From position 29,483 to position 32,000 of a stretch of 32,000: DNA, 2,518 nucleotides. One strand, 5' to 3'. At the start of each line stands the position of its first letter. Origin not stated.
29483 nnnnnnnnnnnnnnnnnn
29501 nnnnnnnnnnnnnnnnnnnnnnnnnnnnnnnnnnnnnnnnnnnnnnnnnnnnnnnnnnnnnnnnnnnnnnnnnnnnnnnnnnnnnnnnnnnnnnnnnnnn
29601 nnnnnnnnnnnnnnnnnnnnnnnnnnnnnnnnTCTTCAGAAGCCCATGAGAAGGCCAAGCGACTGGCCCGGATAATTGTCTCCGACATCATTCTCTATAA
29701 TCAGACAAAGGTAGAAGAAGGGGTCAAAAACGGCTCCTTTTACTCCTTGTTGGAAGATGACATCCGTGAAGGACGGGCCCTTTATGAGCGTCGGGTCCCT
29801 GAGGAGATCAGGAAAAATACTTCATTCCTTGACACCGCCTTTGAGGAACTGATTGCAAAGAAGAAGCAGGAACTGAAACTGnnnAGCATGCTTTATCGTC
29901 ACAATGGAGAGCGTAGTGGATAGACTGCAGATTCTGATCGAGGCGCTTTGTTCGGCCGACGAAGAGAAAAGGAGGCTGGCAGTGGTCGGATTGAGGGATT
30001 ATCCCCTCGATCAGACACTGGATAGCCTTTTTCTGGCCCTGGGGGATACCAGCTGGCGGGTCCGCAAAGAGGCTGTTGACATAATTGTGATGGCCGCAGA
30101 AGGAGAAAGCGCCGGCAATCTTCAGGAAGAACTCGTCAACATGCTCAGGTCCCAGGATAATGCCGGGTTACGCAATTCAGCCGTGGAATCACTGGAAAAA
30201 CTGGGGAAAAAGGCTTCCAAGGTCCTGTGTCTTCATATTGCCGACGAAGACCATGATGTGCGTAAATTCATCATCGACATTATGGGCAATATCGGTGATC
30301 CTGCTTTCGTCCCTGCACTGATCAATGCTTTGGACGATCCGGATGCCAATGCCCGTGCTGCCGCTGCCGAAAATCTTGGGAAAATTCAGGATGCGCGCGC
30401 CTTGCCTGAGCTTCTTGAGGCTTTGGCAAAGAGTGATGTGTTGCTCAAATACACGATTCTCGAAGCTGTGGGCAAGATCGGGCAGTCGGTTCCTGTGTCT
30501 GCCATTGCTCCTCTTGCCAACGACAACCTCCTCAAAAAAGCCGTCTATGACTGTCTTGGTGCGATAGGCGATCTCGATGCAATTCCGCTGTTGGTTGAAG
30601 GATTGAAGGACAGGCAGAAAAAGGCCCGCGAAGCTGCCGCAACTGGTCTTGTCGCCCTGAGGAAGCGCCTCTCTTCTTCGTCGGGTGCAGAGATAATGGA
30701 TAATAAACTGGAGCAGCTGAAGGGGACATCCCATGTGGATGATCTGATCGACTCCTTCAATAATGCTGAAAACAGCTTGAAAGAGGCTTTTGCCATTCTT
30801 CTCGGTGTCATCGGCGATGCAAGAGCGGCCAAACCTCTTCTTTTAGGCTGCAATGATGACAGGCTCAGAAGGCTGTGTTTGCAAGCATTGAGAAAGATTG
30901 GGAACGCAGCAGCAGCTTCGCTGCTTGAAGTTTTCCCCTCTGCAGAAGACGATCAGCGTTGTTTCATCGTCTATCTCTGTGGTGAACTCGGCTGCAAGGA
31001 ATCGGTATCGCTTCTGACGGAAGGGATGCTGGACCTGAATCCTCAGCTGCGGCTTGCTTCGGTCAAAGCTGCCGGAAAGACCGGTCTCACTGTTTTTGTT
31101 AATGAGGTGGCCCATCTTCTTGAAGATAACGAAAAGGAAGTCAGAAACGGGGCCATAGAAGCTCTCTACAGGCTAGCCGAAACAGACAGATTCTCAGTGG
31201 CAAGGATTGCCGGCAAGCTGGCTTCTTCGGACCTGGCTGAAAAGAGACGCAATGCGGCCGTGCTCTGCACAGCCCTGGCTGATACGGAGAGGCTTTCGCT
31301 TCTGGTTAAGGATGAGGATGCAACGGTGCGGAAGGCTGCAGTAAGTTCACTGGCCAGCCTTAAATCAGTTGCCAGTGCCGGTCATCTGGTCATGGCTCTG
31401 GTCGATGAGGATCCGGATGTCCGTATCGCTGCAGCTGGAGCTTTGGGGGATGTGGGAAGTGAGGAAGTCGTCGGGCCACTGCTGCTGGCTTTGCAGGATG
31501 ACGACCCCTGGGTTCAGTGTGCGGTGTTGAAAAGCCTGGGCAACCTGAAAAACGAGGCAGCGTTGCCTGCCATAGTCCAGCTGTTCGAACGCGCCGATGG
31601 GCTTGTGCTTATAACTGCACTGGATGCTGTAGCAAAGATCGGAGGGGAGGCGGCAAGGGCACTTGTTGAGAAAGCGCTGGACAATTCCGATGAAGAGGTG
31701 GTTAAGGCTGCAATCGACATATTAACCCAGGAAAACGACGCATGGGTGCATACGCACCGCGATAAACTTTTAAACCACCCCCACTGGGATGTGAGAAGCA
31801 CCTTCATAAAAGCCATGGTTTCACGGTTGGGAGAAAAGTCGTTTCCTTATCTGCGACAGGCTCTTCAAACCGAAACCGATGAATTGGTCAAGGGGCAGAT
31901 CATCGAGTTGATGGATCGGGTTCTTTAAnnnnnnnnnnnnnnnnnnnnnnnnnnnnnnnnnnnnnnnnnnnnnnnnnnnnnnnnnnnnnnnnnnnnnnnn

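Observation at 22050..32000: Ten-gene chemosensory-like operon with non-canonical components and no receptor in view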

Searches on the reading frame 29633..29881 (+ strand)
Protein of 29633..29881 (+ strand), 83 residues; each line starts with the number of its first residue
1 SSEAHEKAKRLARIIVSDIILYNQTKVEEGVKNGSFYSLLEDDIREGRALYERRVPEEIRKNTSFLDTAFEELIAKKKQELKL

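Call 72: search_solved_structures(query=window:29633-29881:+, max_evalue=1, show_alignments=1)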
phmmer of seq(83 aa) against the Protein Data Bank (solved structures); distinct sequences matched with E-value up to 1: 9.
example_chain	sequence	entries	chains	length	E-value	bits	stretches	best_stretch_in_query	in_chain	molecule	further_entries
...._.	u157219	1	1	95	3.5e-14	55.7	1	3-82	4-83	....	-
4nno_A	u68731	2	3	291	0.13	15.9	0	5-55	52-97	Lipoprotein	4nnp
5hdq_A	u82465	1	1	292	0.13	15.9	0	5-55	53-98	ABC transporter substrate-binding protein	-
4k3v_A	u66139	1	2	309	0.16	15.6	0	5-55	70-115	ABC superfamily ATP binding cassette transporter, binding protein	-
3d3b_A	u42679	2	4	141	0.56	13.9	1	9-81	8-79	N utilization substance protein B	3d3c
3imq_A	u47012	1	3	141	0.56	13.8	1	9-81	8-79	N utilization substance protein B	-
5ms0_L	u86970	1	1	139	0.63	13.7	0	20-81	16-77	Transcription antitermination protein NusB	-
5lm7_B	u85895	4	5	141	0.64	13.7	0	20-81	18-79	N utilization substance protein B homolog | Transcription antitermination protein NusB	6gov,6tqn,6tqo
1ey1_A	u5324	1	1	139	0.67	13.6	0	20-81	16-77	ANTITERMINATION FACTOR NUSB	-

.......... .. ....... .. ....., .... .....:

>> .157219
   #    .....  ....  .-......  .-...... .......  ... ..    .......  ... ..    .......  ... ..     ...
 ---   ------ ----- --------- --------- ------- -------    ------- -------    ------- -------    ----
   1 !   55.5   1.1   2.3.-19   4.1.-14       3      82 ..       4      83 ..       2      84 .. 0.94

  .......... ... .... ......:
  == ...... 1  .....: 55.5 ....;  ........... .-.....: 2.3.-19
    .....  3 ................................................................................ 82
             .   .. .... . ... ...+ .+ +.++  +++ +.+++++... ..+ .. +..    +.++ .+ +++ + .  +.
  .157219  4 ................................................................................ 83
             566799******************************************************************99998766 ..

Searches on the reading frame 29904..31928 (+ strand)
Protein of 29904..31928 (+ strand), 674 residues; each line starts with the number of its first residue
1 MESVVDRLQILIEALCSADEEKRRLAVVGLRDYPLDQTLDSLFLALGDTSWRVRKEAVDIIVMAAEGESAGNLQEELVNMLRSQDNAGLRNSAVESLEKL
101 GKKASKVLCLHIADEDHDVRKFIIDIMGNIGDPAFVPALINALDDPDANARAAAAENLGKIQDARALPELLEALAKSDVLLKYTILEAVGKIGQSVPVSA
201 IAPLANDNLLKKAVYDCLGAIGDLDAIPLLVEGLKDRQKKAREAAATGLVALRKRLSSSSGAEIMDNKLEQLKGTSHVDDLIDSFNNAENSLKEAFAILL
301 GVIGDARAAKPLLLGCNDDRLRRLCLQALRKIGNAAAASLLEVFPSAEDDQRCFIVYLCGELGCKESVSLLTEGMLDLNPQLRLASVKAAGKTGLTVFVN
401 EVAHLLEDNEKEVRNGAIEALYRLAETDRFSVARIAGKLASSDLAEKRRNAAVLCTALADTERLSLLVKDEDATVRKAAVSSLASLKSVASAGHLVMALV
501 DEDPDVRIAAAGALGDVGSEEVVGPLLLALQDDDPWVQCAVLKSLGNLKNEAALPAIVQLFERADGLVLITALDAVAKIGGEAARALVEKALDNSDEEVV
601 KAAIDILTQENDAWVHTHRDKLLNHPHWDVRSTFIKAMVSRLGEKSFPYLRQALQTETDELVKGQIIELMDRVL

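Call 3: search_protein_families(library=pfam, proteins=[window:29904-31928:+], max_evalue=0.01)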
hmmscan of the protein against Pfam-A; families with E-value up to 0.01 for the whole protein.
window:29904-31928:+ (674 aa): 16 families
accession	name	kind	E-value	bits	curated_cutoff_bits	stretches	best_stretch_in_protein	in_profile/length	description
PF13646.12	HEAT_2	-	4.8e-72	238.7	27.7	7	108-187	4-85/88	HEAT repeats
PF02985.28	HEAT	-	1.6e-36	121.3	23.5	1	135-162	1-28/31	HEAT repeat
PF03130.22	HEAT_PBS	-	2.4e-26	89.6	20.9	1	151-175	2-26/27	PBS lyase HEAT-like repeat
PF13513.12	HEAT_EZ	-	4.6e-14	53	27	0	475-515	3-53/55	HEAT-like repeat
PF01602.26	Adaptin_N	-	3.8e-08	32.8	37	1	465-607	120-270/524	Adaptin N terminal region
PF21581.3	SCD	-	3.9e-08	33.9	27.5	0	404-430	37-63/75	Stromalin conservative domain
PF12717.13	Cnd1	-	3.7e-07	30.8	26.4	0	461-516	23-84/162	non-SMC mitotic condensation complex subunit 1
PF12755.13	Vac14_Fab1_bd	-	9.7e-07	29.8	22.1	0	392-429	22-59/97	Vacuolar 14 Fab1-binding region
PF21040.3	CEP104-like_TOG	-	1.9e-06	28.7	24.3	1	35-104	102-174/208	Centrosomal protein CEP104-like, TOG domain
PF24714.1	TOR1L1_N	-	3e-05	24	43.3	0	384-433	198-247/281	TORTIFOLIA1 N-terminal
PF22646.2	PPP2R1A-like_HEAT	-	4.4e-05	24.3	27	0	398-426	8-36/78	PPP2R1A-like HEAT repeat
PF25767.1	ARM_TBCD_2nd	-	0.00018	21.4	29.7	0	226-274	78-126/245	Tubulin-specific chaperone D-like, ARM repeats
PF11838.14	ERAP1_C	-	0.0013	18.6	38.2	0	89-178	145-228/318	ERAP1-like C-terminal domain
PF00514.29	Arm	-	0.0017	18.8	20.6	0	494-515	16-37/41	Armadillo/beta-catenin-like repeat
PF25151.1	TPR_Trm732_C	-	0.002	18.5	27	0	227-274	99-143/159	Trm732, C-terminal TPR repeats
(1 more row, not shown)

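Call 6: find_encoding_contigs(protein=window:29904-31928:+, flank=10000, max_places=6)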
Protein window:29904-31928:+ (674 aa): 1 contig read that carries it; 1 place shown.
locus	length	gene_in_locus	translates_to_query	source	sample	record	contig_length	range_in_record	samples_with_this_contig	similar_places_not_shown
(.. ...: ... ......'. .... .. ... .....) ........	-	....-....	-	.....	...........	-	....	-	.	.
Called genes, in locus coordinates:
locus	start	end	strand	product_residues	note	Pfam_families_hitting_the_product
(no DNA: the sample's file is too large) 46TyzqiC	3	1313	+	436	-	?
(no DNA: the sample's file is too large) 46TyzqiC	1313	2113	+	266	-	PF13191:AAA_16 (faint), PF01637:ATPase_2 (faint), PF13401:AAA_22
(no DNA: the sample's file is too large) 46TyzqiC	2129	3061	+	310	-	PF01584:CheW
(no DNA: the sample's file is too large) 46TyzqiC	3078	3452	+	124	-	PF00072:Response_reg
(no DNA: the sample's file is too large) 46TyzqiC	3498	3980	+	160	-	PF01584:CheW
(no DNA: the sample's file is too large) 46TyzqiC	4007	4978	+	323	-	PF13717:Zn_ribbon_4, PF13719:Zn_ribbon_5, PF00072:Response_reg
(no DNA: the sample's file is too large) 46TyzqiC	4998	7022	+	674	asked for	PF02985:HEAT (faint), PF13646:HEAT_2 (weak), PF01602:Adaptin_N (faint), PF12717:Cnd1 (faint), PF12755:Vac14_Fab1_bd (faint), PF21581:SCD (faint), PF03130:HEAT_PBS (faint), PF13646:HEAT_2, +1 more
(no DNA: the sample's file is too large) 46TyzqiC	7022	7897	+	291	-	PF03705:CheR_N, PF01739:CheR, PF08242:Methyltransf_12 (weak), PF13847:Methyltransf_31 (faint)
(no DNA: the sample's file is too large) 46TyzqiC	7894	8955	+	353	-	PF00072:Response_reg, PF01339:CheB_methylest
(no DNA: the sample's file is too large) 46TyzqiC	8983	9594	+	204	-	?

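Call 8: search_protein_families(library=ncbifam, proteins=[window:29904-31928:+], max_evalue=0.001)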
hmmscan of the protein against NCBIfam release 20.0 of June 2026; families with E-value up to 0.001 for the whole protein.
window:29904-31928:+ (674 aa): 8 families
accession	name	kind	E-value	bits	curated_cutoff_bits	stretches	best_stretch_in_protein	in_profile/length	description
NF045915.1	PhycobilmeDegNblB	equivalog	1.4e-32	113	300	2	76-255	5-191/214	phycobilisome degradation protein NblB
NF010374.0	PRK13800.1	equivalog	1.3e-22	80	1196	2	366-610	622-866/898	fumarate reductase/succinate dehydrogenase flavoprotein subunit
NF058502.1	phyc_lyase_CpcE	equivalog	1.5e-20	73.8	330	2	120-176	59-115/260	C-phycocyanin alpha-cysteine-84 phycocyanobilin lyase subunit CpcE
NF058505.1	phyc_lyase_CpeY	equivalog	1.9e-15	56.4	600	2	112-212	314-416/419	C-phycoerythrin alpha-cysteine-82 phycoerythrobilin lyase CpeY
TIGR02270.1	TIGR02270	subfamily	3.8e-15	55.8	206.8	2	463-565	151-253/410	TIGR02270 family protein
NF058515.1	phyc_lyase_CpcF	equivalog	7.1e-13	48.6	220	1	84-162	41-120/200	C-phycocyanin alpha-cysteine-84 phycocyanobilin lyase subunit CpcF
NF007244.0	PRK09687.1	equivalog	1.4e-08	34.4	275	1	44-201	99-259/285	putative lyase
NF045662.1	DVU0298_fam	equivalog_domain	1.7e-06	27.7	75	0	135-176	146-186/213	DVU0298 family protein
